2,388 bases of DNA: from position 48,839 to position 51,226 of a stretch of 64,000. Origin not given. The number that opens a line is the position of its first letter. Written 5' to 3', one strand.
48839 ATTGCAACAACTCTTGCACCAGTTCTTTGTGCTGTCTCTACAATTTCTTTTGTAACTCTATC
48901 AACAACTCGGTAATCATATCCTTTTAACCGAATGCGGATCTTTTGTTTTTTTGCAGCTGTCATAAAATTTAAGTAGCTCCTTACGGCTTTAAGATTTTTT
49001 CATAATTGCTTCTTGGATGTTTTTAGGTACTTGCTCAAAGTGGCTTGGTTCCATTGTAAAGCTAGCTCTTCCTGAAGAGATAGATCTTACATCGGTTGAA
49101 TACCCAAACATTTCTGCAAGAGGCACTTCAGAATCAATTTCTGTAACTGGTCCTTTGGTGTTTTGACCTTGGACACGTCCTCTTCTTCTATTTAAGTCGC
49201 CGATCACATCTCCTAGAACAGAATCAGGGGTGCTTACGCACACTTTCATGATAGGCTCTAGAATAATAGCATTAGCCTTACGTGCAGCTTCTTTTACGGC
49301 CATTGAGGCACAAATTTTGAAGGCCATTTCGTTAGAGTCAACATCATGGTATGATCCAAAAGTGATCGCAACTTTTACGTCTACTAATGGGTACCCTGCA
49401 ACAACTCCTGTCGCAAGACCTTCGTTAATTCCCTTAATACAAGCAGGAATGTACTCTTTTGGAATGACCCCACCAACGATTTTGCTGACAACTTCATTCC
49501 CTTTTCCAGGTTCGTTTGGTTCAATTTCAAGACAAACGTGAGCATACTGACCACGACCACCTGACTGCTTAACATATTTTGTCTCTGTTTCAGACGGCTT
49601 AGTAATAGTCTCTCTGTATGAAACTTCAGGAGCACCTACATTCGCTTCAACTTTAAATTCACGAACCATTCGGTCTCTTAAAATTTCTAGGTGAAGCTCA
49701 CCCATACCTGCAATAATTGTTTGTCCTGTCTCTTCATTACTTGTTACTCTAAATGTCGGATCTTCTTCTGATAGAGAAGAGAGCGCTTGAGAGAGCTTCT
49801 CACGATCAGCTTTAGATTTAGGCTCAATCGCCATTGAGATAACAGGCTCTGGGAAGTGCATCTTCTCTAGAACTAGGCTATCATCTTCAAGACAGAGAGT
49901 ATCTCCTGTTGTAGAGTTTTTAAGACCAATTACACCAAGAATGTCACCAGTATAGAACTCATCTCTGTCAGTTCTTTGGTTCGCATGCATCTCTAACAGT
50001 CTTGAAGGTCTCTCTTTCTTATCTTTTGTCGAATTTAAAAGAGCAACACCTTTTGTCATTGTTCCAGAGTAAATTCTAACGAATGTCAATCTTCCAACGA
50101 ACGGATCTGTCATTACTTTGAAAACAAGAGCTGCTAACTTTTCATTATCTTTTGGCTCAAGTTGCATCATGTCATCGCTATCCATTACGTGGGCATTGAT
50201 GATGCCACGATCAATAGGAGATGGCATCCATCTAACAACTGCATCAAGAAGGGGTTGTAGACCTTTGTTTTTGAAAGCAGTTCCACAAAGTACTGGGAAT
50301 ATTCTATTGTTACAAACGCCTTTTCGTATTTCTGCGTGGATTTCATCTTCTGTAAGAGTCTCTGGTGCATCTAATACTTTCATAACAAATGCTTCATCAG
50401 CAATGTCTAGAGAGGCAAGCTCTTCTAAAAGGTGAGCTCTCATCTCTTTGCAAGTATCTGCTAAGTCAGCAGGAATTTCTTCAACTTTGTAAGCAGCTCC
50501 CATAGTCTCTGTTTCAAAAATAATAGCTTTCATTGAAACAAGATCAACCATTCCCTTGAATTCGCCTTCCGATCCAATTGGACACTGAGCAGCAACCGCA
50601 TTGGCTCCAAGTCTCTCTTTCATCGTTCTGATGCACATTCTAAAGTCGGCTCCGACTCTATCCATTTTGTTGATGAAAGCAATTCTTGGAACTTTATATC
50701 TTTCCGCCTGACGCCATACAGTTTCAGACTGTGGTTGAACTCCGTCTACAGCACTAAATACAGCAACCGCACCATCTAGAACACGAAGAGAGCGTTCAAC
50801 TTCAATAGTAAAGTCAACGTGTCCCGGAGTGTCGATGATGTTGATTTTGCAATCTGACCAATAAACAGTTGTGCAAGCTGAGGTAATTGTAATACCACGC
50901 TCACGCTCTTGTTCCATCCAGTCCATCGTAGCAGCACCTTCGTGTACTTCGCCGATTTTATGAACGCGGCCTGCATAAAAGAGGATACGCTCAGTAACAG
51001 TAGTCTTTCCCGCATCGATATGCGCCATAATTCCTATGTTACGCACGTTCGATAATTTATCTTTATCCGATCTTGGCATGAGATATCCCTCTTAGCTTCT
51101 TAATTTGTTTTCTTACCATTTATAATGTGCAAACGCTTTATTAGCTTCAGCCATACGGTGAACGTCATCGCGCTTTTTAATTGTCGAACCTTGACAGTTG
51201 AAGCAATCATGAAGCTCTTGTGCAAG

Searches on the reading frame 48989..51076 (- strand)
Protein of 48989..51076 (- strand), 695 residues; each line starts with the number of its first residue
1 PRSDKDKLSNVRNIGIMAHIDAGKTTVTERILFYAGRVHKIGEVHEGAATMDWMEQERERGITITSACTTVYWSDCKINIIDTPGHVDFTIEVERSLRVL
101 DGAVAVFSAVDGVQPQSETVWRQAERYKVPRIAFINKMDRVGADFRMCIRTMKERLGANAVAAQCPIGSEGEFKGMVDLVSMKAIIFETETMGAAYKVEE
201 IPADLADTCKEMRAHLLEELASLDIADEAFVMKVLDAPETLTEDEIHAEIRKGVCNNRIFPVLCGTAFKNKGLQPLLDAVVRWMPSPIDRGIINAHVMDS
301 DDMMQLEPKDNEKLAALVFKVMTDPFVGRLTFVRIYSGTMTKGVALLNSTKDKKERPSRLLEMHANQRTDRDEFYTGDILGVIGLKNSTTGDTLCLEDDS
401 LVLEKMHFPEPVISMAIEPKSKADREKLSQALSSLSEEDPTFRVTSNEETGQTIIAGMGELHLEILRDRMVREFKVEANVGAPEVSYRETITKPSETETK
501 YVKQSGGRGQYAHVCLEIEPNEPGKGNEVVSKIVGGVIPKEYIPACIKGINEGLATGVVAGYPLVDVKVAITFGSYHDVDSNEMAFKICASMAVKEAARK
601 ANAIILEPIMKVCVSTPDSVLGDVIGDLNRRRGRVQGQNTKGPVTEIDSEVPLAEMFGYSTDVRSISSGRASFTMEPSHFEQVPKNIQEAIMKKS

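Call 73: list_cluster_members(proteins=[P0002, P0003, P0004, P0006, P0008, window:48989-51076:-, window:34592-37168:+])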
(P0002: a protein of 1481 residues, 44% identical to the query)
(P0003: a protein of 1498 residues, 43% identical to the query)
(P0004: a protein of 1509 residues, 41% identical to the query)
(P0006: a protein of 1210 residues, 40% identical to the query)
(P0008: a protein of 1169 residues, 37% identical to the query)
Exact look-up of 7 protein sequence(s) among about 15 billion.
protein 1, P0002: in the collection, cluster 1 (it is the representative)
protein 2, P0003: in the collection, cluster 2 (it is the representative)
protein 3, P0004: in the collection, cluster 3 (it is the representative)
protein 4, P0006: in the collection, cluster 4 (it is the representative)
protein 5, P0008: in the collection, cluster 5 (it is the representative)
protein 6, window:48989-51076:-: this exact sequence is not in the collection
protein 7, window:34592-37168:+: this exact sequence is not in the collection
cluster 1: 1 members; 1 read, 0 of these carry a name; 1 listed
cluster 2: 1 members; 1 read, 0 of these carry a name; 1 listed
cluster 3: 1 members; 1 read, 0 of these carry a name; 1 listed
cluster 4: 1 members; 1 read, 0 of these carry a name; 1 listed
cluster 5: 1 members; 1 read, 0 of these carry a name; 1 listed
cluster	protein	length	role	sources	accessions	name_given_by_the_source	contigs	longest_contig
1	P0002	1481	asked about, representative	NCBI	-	-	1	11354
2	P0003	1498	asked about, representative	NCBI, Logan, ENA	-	-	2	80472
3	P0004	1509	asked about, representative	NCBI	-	-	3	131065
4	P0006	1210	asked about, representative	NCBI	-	-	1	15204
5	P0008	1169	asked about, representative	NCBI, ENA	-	-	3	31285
